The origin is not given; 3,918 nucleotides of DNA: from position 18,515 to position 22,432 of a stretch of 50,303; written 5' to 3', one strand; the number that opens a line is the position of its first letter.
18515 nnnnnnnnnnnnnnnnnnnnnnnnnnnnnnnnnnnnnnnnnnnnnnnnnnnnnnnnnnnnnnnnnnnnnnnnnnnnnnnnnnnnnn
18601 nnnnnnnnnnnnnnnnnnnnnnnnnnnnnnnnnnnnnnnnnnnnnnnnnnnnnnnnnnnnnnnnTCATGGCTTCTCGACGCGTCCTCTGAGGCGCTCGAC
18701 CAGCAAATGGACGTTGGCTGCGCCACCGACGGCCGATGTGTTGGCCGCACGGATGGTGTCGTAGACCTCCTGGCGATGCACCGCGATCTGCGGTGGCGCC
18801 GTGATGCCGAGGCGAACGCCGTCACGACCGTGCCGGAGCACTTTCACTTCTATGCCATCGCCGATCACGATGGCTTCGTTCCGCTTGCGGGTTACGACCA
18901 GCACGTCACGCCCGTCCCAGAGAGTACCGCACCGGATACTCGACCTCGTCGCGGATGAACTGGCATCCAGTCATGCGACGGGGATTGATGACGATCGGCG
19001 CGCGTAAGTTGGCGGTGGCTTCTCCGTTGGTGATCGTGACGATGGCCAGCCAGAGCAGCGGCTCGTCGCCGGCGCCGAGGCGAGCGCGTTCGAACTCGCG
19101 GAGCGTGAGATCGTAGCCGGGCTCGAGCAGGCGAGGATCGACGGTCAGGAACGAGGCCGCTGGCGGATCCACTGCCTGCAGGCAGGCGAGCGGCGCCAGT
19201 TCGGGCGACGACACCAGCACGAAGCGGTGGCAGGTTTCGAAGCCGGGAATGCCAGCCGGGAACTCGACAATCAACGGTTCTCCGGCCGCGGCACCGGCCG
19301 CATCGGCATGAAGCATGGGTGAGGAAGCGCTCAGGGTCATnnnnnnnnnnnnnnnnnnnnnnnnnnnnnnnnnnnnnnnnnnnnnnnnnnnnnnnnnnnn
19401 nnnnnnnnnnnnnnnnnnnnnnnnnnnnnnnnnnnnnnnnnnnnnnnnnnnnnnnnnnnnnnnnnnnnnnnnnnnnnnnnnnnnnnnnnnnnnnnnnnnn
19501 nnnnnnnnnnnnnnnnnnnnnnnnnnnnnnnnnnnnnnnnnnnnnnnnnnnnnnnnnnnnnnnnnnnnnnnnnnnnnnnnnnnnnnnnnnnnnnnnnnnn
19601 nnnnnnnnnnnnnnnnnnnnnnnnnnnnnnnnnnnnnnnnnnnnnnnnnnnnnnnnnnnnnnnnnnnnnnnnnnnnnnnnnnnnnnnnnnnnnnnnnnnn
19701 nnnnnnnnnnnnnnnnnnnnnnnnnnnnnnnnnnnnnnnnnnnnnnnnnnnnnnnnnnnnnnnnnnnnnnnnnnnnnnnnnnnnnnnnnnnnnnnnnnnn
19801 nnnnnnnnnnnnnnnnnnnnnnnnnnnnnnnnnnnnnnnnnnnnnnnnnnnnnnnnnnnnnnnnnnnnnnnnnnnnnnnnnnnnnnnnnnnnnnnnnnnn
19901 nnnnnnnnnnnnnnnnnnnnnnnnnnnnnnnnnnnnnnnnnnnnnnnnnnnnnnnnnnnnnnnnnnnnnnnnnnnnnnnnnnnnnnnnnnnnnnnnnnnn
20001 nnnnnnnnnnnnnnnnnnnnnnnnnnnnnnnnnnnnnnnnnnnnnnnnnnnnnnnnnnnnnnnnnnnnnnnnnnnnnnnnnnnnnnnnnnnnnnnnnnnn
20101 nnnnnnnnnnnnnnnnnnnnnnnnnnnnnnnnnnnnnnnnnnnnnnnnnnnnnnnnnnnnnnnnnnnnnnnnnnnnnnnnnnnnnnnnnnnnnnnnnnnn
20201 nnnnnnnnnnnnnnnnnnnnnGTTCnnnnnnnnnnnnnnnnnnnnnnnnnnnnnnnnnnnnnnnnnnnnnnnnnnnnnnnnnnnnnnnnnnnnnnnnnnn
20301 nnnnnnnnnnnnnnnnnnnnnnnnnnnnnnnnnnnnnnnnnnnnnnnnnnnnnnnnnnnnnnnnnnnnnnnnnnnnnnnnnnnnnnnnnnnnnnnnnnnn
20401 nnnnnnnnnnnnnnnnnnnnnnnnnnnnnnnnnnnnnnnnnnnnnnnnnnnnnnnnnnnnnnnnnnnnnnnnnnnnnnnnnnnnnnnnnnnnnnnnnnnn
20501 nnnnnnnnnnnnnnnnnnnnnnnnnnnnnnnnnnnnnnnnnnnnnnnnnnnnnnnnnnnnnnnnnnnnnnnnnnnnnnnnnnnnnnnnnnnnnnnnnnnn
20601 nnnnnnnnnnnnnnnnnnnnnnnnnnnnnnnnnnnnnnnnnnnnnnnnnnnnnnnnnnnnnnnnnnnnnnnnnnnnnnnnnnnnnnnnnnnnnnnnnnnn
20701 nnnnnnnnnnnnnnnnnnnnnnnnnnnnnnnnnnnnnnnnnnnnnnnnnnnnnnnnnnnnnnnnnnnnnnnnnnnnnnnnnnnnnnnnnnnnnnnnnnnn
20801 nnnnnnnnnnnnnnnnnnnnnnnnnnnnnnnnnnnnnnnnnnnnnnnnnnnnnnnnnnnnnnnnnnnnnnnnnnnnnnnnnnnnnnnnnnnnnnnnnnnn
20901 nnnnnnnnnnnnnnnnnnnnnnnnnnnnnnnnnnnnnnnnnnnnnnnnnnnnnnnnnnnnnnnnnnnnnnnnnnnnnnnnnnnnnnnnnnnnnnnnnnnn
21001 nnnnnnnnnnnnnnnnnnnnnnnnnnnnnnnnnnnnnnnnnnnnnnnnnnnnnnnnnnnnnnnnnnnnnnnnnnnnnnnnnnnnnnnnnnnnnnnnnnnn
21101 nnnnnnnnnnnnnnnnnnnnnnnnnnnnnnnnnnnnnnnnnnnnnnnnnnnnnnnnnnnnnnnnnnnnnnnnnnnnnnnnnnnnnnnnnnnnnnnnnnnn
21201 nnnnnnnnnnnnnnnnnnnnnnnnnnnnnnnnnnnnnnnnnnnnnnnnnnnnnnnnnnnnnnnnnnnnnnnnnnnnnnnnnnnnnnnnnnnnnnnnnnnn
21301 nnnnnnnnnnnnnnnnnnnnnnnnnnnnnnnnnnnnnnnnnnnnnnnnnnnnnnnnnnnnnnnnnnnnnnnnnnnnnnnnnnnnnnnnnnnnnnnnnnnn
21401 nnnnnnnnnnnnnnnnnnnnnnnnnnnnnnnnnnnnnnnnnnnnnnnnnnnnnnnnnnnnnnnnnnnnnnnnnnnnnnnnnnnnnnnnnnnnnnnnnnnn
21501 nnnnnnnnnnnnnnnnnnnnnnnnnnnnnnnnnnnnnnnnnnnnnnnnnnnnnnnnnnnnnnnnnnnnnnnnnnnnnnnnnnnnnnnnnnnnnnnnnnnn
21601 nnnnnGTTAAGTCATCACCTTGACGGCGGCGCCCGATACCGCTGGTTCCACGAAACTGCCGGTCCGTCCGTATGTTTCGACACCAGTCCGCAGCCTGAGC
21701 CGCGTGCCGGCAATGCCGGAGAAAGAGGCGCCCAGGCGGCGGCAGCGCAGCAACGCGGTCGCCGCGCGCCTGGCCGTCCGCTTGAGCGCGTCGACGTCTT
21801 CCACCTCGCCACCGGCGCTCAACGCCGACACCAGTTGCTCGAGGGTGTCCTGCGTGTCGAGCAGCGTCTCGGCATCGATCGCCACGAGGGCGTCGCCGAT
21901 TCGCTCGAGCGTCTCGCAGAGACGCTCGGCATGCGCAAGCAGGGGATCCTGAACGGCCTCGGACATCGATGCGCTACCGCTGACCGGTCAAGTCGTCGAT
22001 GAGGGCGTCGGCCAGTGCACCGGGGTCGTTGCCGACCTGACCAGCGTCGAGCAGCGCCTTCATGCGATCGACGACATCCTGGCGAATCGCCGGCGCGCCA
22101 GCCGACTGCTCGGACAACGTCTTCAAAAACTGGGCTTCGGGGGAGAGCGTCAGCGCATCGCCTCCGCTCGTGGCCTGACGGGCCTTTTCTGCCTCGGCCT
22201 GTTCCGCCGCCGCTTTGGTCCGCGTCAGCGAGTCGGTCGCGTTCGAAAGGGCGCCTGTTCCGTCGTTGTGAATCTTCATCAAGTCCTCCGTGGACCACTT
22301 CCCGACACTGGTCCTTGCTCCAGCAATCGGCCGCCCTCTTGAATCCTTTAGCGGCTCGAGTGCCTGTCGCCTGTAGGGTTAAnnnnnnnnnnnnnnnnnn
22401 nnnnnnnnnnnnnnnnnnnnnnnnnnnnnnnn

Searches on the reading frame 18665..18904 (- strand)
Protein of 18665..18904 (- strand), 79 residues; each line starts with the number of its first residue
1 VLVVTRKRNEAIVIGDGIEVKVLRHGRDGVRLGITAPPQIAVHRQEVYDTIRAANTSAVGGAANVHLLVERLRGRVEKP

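Call 57: search_protein_families(library=pfam, proteins=[window:18665-18904:-], max_evalue=0.01)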
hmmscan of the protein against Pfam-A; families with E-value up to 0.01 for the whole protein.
window:18665-18904:- (79 aa): 1 family
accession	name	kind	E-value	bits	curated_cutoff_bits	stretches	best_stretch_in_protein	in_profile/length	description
PF02599.21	CsrA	-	1.6e-21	76.4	27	1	1-52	1-52/53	Global regulator protein family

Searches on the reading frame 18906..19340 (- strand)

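Call 8: search_protein_families(library=pfam, proteins=[window:18906-19340:-], max_evalue=0.001)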
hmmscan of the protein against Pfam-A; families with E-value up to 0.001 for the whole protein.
window:18906-19340:- (144 aa): 1 family
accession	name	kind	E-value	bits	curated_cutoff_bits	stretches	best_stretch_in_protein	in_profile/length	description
PF02623.20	FliW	-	4.4e-29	101.2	25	1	26-141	2-122/122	FliW protein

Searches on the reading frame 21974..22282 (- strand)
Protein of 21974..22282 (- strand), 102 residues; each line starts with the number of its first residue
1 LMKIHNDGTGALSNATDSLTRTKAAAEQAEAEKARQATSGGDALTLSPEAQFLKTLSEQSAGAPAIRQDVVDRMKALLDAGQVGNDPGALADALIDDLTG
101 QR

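Call 9: search_protein_families(library=pfam, proteins=[window:21974-22282:-], max_evalue=0.001)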
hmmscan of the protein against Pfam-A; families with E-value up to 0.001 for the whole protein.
window:21974-22282:- (102 aa): 1 family
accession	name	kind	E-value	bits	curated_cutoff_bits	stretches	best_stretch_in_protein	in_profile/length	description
PF04316.19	FlgM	-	5.5e-09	36.6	25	1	42-96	1-55/55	Anti-sigma-28 factor, FlgM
